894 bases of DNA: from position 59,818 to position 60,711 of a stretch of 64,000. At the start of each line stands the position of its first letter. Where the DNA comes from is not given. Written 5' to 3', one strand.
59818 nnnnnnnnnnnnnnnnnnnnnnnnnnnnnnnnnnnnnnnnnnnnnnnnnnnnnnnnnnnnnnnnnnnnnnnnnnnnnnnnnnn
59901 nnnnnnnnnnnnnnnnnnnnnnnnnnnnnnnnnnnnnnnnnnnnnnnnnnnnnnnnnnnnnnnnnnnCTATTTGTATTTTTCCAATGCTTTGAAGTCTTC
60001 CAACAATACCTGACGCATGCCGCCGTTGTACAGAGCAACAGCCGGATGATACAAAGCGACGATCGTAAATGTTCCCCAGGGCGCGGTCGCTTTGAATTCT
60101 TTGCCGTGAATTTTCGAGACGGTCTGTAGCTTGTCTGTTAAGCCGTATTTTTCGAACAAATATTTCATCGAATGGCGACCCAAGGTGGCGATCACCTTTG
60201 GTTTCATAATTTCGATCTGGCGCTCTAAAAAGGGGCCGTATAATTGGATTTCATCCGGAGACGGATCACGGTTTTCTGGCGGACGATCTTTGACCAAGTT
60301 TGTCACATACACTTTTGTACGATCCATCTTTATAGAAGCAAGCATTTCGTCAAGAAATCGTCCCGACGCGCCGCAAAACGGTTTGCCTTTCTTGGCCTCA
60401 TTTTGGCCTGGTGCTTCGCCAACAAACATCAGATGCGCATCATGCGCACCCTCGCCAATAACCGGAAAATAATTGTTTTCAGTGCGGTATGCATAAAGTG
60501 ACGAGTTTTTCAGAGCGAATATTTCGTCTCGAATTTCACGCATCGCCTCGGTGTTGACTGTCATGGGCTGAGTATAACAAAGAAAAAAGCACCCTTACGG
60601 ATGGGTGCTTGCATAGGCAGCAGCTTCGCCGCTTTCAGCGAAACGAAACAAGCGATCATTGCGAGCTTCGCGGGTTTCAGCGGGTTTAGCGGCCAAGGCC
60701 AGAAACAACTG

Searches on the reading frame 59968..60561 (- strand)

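Call 7: search_protein_families(library=pfam, proteins=[window:59968-60561:-], max_evalue=0.01)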
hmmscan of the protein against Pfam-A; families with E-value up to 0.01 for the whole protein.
window:59968-60561:- (197 aa): 1 family
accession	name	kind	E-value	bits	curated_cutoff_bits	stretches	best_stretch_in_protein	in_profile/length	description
PF03167.25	UDG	-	1.4e-31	109.9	24.3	1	36-183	2-128/141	Uracil DNA glycosylase superfamily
